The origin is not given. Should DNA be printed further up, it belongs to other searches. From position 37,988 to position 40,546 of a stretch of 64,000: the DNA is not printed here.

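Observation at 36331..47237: Seven-gene translationally coupled cassette: giant SBP, two complete permease pairs, a propeller-Yip1 membrane protein and a 752-aa lipoprotein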

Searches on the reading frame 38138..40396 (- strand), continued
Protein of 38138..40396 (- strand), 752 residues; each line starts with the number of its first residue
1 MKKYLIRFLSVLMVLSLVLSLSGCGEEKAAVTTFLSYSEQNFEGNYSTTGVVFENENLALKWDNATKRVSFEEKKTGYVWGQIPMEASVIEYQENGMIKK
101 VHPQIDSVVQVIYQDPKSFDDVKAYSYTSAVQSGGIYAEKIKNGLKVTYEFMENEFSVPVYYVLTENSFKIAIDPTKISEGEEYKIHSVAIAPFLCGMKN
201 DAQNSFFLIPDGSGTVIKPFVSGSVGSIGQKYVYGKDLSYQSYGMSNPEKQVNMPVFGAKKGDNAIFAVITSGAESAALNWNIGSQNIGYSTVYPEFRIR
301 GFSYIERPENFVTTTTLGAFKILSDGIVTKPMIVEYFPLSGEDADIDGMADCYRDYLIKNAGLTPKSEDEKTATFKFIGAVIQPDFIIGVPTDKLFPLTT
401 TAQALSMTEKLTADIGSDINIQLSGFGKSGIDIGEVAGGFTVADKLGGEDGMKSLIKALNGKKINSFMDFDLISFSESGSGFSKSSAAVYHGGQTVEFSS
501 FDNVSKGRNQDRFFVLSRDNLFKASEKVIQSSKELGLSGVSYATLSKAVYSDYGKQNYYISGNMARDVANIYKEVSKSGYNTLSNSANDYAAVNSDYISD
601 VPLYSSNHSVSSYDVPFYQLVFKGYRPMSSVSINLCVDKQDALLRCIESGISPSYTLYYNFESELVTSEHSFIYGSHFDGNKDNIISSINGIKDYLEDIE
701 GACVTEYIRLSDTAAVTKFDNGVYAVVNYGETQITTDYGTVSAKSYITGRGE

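Call 16: search_solved_structures(query=A1, max_evalue=1, show_alignments=2)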
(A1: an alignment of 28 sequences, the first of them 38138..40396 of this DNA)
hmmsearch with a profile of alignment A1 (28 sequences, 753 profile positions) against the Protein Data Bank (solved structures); distinct sequences matched with E-value up to 1: 4.
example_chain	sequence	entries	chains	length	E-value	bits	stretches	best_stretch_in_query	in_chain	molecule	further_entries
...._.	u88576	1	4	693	6.6e-08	34.5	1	42-119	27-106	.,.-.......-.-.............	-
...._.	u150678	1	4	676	2.1e-07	32.8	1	48-119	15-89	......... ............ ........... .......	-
8rzg_A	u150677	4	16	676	2.1e-07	32.8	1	48-119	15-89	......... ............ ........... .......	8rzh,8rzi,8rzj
6r3z_A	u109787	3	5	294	0.15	13.5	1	539-584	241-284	Probable adhesion protein | Adhesion protein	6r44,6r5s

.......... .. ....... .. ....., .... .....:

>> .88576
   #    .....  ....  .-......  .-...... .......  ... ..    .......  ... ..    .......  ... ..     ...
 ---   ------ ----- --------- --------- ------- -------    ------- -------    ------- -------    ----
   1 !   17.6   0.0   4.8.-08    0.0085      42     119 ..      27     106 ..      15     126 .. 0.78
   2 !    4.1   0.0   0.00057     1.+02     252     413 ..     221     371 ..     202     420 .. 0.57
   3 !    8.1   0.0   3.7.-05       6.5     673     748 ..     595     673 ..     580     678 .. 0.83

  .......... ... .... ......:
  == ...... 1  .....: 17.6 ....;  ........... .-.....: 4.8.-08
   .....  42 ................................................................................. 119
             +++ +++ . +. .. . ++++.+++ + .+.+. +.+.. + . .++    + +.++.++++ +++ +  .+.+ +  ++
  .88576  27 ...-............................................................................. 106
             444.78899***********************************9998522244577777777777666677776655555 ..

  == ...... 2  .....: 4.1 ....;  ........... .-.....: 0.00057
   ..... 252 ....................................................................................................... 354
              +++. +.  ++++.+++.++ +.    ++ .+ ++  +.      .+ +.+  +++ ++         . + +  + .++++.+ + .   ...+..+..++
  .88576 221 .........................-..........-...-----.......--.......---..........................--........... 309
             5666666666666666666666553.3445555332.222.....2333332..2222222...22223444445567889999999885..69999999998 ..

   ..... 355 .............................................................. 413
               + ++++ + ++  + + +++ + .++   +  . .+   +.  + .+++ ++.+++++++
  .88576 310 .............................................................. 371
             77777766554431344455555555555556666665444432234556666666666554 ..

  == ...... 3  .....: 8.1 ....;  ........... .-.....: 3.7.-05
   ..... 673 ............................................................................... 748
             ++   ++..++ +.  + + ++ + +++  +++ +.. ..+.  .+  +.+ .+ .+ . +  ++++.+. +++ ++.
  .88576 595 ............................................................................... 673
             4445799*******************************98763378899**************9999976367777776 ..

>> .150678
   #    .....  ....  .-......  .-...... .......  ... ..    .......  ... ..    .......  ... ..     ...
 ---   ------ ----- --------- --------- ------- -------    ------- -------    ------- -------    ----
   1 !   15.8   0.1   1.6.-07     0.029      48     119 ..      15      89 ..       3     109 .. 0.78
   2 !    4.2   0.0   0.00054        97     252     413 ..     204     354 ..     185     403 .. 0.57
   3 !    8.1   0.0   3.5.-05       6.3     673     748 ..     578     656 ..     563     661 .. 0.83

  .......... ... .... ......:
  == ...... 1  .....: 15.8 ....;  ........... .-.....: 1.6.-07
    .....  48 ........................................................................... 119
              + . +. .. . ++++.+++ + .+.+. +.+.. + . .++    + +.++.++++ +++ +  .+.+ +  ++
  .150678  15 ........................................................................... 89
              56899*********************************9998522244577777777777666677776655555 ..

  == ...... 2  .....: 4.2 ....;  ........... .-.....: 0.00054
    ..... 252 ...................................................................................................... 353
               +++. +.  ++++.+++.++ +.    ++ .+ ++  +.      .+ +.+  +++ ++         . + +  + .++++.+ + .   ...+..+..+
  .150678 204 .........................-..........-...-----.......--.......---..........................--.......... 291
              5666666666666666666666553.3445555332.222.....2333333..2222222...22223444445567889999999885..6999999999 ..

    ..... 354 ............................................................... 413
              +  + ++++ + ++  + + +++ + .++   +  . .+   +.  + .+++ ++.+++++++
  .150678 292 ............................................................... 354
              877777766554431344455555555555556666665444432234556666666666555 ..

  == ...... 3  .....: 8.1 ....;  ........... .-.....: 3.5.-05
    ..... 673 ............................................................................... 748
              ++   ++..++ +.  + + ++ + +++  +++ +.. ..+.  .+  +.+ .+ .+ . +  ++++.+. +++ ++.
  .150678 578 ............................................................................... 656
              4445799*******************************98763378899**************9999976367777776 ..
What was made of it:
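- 38138..40396 (-): DUF5696 lipoprotein (752 aa; lipobox LSGC, Cys24) with a GH129/GH101-like three-domain fold and an invariant barrel Asp552. Profile against PDB hits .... at E=6.6e-8 (call 16).
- On Glycoside hydrolase family GH129 / GH129-like: The profile against PDB gives E=6.6e-8 from three weak stretches outside the catalytic centre (call 16).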

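Call 20: find_related_loci(query=A1, collection=genome_contigs, flank=10000)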
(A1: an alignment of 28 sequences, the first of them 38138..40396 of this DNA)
Query A1 (752 aa) in genome_contigs; peptide patterns used: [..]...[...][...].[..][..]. (x = any residue, [..] = any of these).
294 stretches matched a pattern; 287 encode a relative of the query (tblastn E <= 1e-3); the best 80 are kept; 80 distinct loci.
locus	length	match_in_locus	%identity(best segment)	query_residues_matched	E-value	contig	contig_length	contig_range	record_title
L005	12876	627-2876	74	1-750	0e+0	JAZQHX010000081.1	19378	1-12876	MAG: Acutalibacteraceae bacterium isolate T1900044625_TS20190091.MAGScoT_cleanbin_000081 SGB_942_k141_1843118, whole gen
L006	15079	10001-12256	73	1-752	0e+0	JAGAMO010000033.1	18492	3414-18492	MAG: Clostridia bacterium isolate RGIG8579 Water_deer_Cecum-3__c576537, whole genome shotgun sequence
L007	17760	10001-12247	72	1-750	0e+0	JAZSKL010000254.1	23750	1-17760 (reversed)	MAG: Acutalibacteraceae bacterium isolate T1900044560_TS20190026.MAGScoT_cleanbin_000061 SGB_363_k141_361889, whole geno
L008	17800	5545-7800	71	1-752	0e+0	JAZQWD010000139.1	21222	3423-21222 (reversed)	MAG: Acutalibacteraceae bacterium isolate T1900045166_TC20190160.MAGScoT_cleanbin_000032 SGB_5148_k141_987154, whole gen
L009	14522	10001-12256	72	1-752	0e+0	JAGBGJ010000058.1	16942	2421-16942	MAG: Clostridia bacterium isolate RGIG9094 Water_deer_Rectum.Co__c942746, whole genome shotgun sequence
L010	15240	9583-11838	70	1-752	0e+0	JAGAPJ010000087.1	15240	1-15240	MAG: Clostridia bacterium isolate RGIG8652 Water_deer_Cecum.Co__c740944, whole genome shotgun sequence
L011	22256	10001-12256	71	1-752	0e+0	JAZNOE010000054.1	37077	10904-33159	MAG: Acutalibacteraceae bacterium isolate T1900044652_TS20190118.MAGScoT_cleanbin_000100 SGB_1444_k141_1420469, whole ge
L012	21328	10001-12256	71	1-752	0e+0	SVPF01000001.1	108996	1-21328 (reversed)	MAG: Oscillospiraceae bacterium isolate SIG584 NODE_4346_length_108996_cov_3.437076, whole genome shotgun sequence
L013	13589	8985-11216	55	1-750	0e+0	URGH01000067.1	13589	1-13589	uncultured Ruminococcaceae bacterium isolate UMGS974 genome assembly, contig: NODE_1239_length_13589_cov_5.014186, whole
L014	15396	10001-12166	55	23-750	0e+0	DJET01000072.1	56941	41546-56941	MAG TPA_asm: Ruminococcaceae bacterium UBA5891 UBA5891_contig_717, whole genome shotgun sequence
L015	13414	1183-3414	47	8-750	0e+0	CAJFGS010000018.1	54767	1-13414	Candidatus Avimonas merdigallinarum isolate Chicken_16_mag_116 genome assembly, contig: MAGpy_11413_16_idba_bin_116_fasc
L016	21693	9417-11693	46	3-750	0e+0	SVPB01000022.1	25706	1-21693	MAG: Oscillospiraceae bacterium isolate SIG580 NODE_8049_length_25706_cov_1.551116, whole genome shotgun sequence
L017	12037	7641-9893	45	1-750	0e+0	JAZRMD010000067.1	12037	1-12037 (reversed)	MAG: Acutalibacteraceae bacterium isolate T1900045428_YK20190119.MAGScoT_cleanbin_000062 SGB_7078_k141_1316654, whole ge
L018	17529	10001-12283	44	1-749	0e+0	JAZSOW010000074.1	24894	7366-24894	MAG: Acutalibacteraceae bacterium isolate T1900044547_TS20190013.MAGScoT_cleanbin_000048 SGB_158_k141_3124023, whole gen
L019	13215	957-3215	44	1-750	0e+0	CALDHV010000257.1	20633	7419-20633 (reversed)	MAG TPA_asm: uncultured Clostridia bacterium isolate SRR6425769_bin.108_CONCOCT_v1.1_MAG genome assembly, contig: ERZ176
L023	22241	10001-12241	41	1-751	0e+0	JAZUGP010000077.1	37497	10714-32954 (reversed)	MAG: Acutalibacteraceae bacterium isolate T1900045285_TH20190055.MAGScoT_cleanbin_000012 SGB_5985_k141_468904, whole gen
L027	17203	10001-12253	39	1-751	2e-174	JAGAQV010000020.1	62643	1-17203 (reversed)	MAG: Clostridia bacterium isolate RGIG8690 Water_deer_Colon-2__c307941, whole genome shotgun sequence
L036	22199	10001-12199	35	2-752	5e-137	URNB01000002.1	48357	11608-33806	uncultured Ruminococcaceae bacterium isolate UMGS1148 genome assembly, contig: NODE_437_length_48357_cov_6.137406, whole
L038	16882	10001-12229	34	1-752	6e-133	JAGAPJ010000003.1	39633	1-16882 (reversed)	MAG: Clostridia bacterium isolate RGIG8652 Water_deer_Cecum.Co__c16297, whole genome shotgun sequence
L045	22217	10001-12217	34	1-750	3e-130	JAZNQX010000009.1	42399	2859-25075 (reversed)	MAG: Acutalibacteraceae bacterium isolate T1900044822_TS20190288.MAGScoT_cleanbin_000017 SGB_2848_k141_486477, whole gen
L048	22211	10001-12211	34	1-747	3e-131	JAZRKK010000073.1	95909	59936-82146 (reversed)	MAG: Acutalibacteraceae bacterium isolate T1900045446_YK20190137.MAGScoT_cleanbin_000021 SGB_7162_k141_2483157, whole ge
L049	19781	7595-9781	33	17-747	5e-125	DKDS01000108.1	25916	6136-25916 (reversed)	MAG TPA_asm: Ruminococcaceae bacterium UBA6842 UBA6842_contig_448, whole genome shotgun sequence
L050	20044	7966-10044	34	49-750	7e-125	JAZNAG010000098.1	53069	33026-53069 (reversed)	MAG: Acutalibacteraceae bacterium isolate T1900044748_TS20190414.MAGScoT_cleanbin_000008 SGB_2142_k141_1931720, whole ge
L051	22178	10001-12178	33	2-747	3e-124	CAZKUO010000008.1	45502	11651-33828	MAG TPA_asm: uncultured Ruminococcus sp. isolate SRP313737_co1_371 genome assembly, contig: NODE_1335_length_45502_cov_1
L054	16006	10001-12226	33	7-747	3e-123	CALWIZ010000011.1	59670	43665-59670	MAG: uncultured Clostridia bacterium isolate BRZ_DH__bin49 genome assembly, contig: BRZ_DH__NODE_556_length_59670_cov_6.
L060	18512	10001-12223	33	1-752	1e-121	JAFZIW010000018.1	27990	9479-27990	MAG: Clostridia bacterium isolate RGIG7807 Water_buffalos_Reticulum-1__c53816, whole genome shotgun sequence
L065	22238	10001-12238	31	1-750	1e-120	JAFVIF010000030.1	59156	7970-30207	MAG: Clostridia bacterium isolate RGIG5194 Sheep_Cecum-1__c263700, whole genome shotgun sequence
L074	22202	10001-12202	33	14-750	7e-119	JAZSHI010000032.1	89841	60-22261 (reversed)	MAG: Acutalibacteraceae bacterium isolate T1900044575_TS20190041.MAGScoT_cleanbin_000051 SGB_489_k141_726924, whole geno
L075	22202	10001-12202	34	14-750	7e-119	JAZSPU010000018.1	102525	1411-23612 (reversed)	MAG: Acutalibacteraceae bacterium isolate T1900044545_TS20190011.MAGScoT_cleanbin_000034 SGB_126_k141_809615, whole geno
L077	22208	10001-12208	32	7-746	1e-117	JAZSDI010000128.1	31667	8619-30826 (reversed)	MAG: Acutalibacteraceae bacterium isolate T1900044599_TS20190065.MAGScoT_cleanbin_000033 SGB_681_k141_1456198, whole gen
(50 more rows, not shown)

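Call 24: predict_structure(alignment_id=A1)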
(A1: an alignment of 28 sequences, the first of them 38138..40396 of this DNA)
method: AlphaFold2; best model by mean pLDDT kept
length: 752 residues; sequences in the alignment: 28
mean_pLDDT: 89.8   pTM: 0.89
mean pLDDT of the five models: 89.8, 89.7, 89.4, 88.9, 86.7
residues with pLDDT >= 90: 524; 70-90: 187; 50-70: 37; < 50: 4
segments of 3 or more residues with pLDDT < 50: none
pLDDT, mean of each block of 10 residues (from residue 1): 71 78 54 83 72 94 90 93 83 81 88 87 90 89 93 92 95 95 92 92 94 94 90 89 74 96 95 95 92 95 74 59 88 96 94 96 78 96 85 91 97 94 96 92 96 97 95 91 92 83 73 91 97 96 94 90 94 96 95 95 92 95 95 94 96 96 79 90 96 93 92 92 95 93 95 61
secondary structure, 60 per line:
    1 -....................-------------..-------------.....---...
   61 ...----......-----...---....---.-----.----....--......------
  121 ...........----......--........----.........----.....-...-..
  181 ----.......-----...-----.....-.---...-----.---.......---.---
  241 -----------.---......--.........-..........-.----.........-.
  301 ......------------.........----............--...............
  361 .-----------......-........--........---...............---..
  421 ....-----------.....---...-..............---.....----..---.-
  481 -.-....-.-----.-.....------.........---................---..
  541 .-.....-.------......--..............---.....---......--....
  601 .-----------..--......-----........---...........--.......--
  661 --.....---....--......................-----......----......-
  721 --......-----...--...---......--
elements in order (helices of 4 or more, strands of 3 or more residues): H2-21 E50-54 E58-63 E68-73 E79-81 H85-88 H103-106 E109-114 E121-125 H126-131 E136-141 E144-151 E156-164 E169-173 E185-191 E197-199 E205-209 E215-217 E227-233 E256-261 E264-272 E277-283 E290-298 E300-306 E319-327 E332-340 H346-361 E373-378 E380-387 E390-397 H401-415 E419-424 H436-440 H448-461 E465-469 E497-501 E508-516 H520-535 E539-541 H543-547 H556-561 H564-577 E581-585 H589-594 E597-601 H617-622 E628-632 H639-649 E652-658 H663-667 H671-674 H678-698 E704-709 E714-719 E723-728 E734-736 E739-741 E745-750
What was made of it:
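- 38138..40396 (-): AF2 model with pLDDT 89.8 and pTM 0.89 (call 24).
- My mapping to strands rests only on the predicted secondary structure (call 24).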

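Call 27: fold_search(model_id=the predicted structure, library=pdb)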
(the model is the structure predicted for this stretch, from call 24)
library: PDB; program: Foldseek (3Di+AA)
matches with E <= 10: 1686; with E <= 0.001: 593
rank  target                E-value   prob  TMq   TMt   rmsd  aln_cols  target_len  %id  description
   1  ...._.                7.1e-34  1.00  0.63  0.71   6.9       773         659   13  A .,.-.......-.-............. produced by Zobellia galactanivorans. This is an exo-lytic enzyme that hydrolyzes termin (released 2017-11-29)
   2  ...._D                5.4e-33  1.00  0.64  0.73   6.0       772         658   13  A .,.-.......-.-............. produced by Zobellia galactanivorans. This is an exo-lytic enzyme that hydrolyzes termin (released 2017-11-29)
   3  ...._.                2.3e-32  1.00  0.65  0.74   5.2       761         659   13  The Michaelis complex of ZgGH129 D486N from Zobellia galactanivorans with neo-b/k-oligo-carrageenan tetrasaccharide (b (released 2024-07-31)
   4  5wzr_B                2.2e-28  1.00  0.64  0.75   5.5       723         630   15  Alpha-N-acetylgalactosaminidase NagBb from Bifidobacterium bifidum - Gal-NHAc-DNJ complex (released 2017-06-07)
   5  5wzn_A                2.4e-28  1.00  0.64  0.76   5.5       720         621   15  Alpha-N-acetylgalactosaminidase NagBb from Bifidobacterium bifidum - GalNAc complex (released 2017-06-07)
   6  5wzq_B                1.2e-27  1.00  0.63  0.76   5.9       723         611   14  Alpha-N-acetylgalactosaminidase NagBb from Bifidobacterium bifidum - quadruple mutant (released 2017-06-07)
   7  5wzr_A                1.5e-27  1.00  0.64  0.75   5.8       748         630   14  Alpha-N-acetylgalactosaminidase NagBb from Bifidobacterium bifidum - Gal-NHAc-DNJ complex (released 2017-06-07)
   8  5wzn_B                1.8e-27  1.00  0.65  0.77   5.4       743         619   15  Alpha-N-acetylgalactosaminidase NagBb from Bifidobacterium bifidum - GalNAc complex (released 2017-06-07)
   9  5wzp_A                2.3e-27  1.00  0.62  0.76   5.9       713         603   14  Alpha-N-acetylgalactosaminidase NagBb from Bifidobacterium bifidum - ligand free (released 2017-06-07)
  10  5wzq_A                3.7e-27  1.00  0.61  0.74   6.3       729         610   14  Alpha-N-acetylgalactosaminidase NagBb from Bifidobacterium bifidum - quadruple mutant (released 2017-06-07)
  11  5wzp_B                4.2e-26  1.00  0.62  0.76   5.4       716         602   15  Alpha-N-acetylgalactosaminidase NagBb from Bifidobacterium bifidum - ligand free (released 2017-06-07)
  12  6qev_B                4.0e-22  1.00  0.41  0.26  11.1       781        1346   10  EngBF DARPin Fusion 4b B6 (released 2019-11-06)
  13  6sh9_B                2.6e-21  1.00  0.42  0.27  10.7       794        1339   10  EngBF DARPin Fusion 4b D12 (released 2019-11-06)
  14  6qfk_A                3.0e-21  1.00  0.41  0.26  11.0       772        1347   10  EngBF DARPin Fusion 4b G10 (released 2019-11-06)
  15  2zxq                  5.9e-21  1.00  0.41  0.29  11.6       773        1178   10  Crystal structure of endo-alpha-N-acetylgalactosaminidase from Bifidobacterium longum (EngBF) (released 2009-06-16)
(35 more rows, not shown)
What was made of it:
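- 38138..40396 (-): Foldseek finds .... at E=7e-34, NagBb at about 1e-28, then GH101 (call 27).
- On Glycoside hydrolase family GH129 / GH129-like: The AF2 model (pLDDT 89.8) matches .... and 5wzn with target-normalised TM-score (TMt) 0.71-0.77 and E from 7e-34 to 1e-26 (calls 24, 27).
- Closest known: GH129. Same: Foldseek E-values run from 7e-34 to 1e-19 and the profile E-value is 6.6e-8 (calls 16, 27).
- Tried and rejected: Rejected (call 27).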
